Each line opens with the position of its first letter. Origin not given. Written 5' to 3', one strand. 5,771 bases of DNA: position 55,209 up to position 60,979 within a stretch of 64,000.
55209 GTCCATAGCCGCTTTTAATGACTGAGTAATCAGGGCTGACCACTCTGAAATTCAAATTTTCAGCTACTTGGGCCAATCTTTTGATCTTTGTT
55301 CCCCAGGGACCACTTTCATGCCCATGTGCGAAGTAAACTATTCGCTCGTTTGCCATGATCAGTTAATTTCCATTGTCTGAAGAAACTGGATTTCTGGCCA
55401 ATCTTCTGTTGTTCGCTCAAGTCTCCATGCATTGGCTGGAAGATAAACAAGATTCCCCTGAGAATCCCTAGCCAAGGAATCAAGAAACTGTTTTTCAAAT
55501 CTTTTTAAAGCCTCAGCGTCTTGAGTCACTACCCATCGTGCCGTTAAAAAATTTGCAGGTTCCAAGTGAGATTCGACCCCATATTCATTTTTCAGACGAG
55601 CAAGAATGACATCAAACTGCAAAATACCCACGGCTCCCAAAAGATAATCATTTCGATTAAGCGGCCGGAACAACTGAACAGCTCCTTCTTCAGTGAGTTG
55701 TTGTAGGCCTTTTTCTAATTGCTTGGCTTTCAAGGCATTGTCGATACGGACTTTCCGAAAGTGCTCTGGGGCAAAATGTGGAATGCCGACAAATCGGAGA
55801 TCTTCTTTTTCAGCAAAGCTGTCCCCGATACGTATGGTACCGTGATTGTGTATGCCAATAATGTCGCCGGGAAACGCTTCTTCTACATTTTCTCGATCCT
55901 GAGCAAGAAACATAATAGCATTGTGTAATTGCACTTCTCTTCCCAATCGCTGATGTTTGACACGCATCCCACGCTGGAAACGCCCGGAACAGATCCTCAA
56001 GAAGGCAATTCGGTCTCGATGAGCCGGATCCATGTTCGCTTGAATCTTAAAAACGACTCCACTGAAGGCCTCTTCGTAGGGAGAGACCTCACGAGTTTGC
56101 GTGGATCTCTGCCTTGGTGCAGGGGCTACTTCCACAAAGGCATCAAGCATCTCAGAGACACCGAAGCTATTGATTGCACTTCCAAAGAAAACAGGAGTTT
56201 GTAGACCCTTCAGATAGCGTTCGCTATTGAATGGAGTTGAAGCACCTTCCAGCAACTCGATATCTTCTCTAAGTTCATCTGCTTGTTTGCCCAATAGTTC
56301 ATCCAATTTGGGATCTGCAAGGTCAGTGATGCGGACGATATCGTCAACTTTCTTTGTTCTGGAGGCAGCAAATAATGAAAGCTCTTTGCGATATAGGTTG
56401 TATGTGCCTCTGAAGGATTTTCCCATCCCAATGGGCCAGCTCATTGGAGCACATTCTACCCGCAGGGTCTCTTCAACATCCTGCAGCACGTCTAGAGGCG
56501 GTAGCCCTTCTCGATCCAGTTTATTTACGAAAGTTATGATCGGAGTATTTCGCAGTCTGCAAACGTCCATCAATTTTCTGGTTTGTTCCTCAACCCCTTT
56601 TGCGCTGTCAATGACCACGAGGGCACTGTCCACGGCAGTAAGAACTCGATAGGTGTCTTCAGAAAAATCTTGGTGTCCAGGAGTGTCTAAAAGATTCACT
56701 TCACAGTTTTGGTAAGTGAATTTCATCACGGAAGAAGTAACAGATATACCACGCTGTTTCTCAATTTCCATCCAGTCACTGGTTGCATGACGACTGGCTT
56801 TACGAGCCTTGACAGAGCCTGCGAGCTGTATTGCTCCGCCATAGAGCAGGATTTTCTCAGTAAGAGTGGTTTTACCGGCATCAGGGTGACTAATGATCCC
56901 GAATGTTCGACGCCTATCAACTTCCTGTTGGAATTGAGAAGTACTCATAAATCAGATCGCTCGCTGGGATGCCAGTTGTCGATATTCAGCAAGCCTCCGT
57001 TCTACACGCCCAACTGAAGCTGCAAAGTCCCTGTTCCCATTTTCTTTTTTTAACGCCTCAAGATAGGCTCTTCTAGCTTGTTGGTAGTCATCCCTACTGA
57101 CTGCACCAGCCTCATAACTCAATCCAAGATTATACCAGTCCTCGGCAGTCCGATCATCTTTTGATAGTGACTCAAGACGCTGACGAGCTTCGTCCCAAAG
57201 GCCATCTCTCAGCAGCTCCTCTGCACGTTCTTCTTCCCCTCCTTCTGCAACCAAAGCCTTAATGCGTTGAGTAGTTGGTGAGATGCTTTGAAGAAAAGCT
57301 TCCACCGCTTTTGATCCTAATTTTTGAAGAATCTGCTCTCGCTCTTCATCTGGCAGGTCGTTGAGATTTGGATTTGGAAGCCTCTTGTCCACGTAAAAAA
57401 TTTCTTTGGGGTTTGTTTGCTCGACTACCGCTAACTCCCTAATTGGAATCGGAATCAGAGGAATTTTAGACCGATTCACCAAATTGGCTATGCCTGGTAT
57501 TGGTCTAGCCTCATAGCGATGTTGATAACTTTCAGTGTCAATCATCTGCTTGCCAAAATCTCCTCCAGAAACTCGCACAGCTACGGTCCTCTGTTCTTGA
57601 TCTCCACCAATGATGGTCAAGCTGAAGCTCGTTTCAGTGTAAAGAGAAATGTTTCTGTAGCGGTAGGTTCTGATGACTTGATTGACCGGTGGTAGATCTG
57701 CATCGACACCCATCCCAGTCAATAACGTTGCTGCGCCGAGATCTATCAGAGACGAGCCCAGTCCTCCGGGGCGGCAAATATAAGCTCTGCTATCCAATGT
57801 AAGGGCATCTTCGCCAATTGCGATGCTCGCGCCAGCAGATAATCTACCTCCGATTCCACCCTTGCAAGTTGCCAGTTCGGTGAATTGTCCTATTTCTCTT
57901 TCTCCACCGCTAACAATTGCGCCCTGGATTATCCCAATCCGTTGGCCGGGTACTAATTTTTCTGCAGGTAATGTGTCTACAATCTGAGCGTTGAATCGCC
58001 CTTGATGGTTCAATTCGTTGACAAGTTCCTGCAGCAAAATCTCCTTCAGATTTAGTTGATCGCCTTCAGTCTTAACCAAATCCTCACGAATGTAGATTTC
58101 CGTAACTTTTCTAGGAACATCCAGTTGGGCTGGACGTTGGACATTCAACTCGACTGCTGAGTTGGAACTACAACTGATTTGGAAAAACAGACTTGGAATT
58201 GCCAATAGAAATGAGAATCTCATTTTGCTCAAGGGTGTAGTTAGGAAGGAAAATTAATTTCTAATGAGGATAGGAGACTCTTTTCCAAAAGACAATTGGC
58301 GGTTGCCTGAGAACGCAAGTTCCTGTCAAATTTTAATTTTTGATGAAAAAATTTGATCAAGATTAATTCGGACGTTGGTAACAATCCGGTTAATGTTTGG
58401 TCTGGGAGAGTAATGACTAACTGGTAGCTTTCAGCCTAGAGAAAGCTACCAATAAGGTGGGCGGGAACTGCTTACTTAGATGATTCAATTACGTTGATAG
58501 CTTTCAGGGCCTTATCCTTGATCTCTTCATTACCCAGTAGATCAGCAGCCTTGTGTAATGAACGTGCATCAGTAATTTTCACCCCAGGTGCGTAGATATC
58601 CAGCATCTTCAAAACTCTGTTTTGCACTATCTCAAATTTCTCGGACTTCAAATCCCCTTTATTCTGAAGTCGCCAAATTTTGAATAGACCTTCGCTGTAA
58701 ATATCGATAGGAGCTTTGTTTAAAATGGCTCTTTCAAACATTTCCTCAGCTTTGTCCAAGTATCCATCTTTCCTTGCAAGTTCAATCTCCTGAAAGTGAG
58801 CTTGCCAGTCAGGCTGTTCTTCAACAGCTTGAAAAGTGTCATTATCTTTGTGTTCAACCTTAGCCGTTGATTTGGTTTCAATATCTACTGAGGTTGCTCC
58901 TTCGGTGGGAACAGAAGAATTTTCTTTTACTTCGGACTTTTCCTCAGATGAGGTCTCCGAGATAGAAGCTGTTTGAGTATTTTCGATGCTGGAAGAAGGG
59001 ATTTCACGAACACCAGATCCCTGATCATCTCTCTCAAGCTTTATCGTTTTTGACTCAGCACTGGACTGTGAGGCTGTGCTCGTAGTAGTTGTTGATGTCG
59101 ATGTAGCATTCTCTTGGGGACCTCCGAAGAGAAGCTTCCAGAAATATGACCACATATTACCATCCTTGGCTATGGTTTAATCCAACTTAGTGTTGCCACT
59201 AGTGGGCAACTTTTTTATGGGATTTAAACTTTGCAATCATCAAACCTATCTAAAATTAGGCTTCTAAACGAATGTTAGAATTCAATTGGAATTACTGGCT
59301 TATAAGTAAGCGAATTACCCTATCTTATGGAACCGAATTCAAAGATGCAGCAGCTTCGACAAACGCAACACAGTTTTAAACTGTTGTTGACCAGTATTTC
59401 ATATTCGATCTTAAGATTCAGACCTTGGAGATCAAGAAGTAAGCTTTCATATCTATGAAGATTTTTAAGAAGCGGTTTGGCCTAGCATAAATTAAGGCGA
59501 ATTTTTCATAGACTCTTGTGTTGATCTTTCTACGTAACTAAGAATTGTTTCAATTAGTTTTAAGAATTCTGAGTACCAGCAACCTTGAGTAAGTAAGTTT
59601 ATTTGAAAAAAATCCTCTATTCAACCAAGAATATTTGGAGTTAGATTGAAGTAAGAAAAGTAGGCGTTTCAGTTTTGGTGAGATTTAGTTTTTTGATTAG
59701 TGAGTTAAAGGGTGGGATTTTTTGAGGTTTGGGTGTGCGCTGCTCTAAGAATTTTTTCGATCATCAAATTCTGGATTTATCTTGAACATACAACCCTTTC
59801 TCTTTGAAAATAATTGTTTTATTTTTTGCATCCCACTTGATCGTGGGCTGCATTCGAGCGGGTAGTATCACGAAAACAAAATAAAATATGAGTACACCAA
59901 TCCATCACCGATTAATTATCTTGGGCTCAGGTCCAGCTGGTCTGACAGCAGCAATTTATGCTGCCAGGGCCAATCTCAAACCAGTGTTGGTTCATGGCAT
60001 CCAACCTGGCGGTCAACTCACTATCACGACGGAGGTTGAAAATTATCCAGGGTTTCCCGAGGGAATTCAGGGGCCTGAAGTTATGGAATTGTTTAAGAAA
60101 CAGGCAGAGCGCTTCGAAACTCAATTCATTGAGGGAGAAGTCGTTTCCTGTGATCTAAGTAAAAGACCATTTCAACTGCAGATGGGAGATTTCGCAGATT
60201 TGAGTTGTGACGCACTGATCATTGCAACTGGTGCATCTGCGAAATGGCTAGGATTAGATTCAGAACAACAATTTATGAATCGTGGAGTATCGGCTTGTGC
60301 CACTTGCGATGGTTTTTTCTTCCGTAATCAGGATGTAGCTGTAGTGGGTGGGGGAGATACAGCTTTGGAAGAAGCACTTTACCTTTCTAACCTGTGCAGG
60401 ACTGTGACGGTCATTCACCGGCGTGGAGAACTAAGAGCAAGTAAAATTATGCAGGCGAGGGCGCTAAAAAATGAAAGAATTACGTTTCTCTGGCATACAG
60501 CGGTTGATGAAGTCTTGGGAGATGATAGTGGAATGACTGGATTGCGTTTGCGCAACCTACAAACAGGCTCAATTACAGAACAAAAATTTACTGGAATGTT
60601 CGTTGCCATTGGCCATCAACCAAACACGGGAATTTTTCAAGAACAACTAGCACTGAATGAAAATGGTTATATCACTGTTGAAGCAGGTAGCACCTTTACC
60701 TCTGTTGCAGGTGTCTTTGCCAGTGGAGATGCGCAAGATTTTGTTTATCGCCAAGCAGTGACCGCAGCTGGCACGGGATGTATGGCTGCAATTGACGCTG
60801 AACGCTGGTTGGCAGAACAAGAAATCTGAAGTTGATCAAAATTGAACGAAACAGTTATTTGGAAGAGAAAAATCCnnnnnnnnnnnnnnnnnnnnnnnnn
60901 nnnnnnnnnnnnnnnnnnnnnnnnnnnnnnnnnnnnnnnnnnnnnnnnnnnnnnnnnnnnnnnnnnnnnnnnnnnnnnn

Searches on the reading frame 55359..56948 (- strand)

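Call 34: search_protein_families(library=pfam, proteins=[window:55359-56948:-], max_evalue=0.00001)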
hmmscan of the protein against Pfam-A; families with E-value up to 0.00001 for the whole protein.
window:55359-56948:- (529 aa): 5 families
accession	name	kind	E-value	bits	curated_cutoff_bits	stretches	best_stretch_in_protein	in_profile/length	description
PF00009.33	GTP_EFTU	-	3.5e-51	173.9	26.5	1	12-276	2-187/188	Elongation factor Tu GTP binding domain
PF16658.11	RF3_C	-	9.4e-45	152.1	40.1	1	386-513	1-131/132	Class II release factor RF3, C-terminal domain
PF22042.2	EF-G_D2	-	1.1e-25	90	27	1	295-380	2-83/84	Elongation factor G domain 2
PF03144.31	GTP_EFTU_D2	-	3.7e-08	34.1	30.3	1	313-378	2-72/73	Elongation factor Tu domain 2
PF01926.29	MMR_HSR1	-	8.4e-07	29.5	21.9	1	17-143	3-113/113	50S ribosome-binding GTPase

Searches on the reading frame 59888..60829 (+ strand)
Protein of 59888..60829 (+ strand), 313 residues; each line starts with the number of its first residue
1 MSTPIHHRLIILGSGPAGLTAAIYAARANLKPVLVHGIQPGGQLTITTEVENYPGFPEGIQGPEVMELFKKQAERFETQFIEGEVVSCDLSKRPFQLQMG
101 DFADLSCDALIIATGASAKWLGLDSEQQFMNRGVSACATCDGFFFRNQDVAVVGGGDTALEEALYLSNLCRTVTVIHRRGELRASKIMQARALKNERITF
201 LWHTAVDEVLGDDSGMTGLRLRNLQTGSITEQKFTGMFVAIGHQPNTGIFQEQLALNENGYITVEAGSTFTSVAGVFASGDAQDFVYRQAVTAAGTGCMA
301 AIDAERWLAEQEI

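Call 34: search_protein_families(library=pfam, proteins=[window:59888-60829:+], max_evalue=0.00001)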
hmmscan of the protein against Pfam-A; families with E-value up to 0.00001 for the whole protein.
window:59888-60829:+ (313 aa): 6 families
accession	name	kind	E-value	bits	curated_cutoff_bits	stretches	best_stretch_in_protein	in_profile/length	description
PF07992.20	Pyr_redox_2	-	1.5e-48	166.1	26.1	1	8-297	2-291/291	Pyridine nucleotide-disulphide oxidoreductase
PF00070.33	Pyr_redox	-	1.5e-17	64.3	22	1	150-222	2-80/82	Pyridine nucleotide-disulphide oxidoreductase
PF13738.12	Pyr_redox_3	-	1.4e-15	57.8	30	1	62-280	80-305/305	Pyridine nucleotide-disulphide oxidoreductase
PF03486.20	HI0933_like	-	5e-07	29.9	50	0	8-36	2-30/244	HI0933-like protein Rossmann domain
PF01266.30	DAO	-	2e-06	28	27.9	0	9-37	2-30/353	FAD dependent oxidoreductase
PF00890.30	FAD_binding_2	-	3.9e-06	26.8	20.4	0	9-44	2-38/414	FAD binding domain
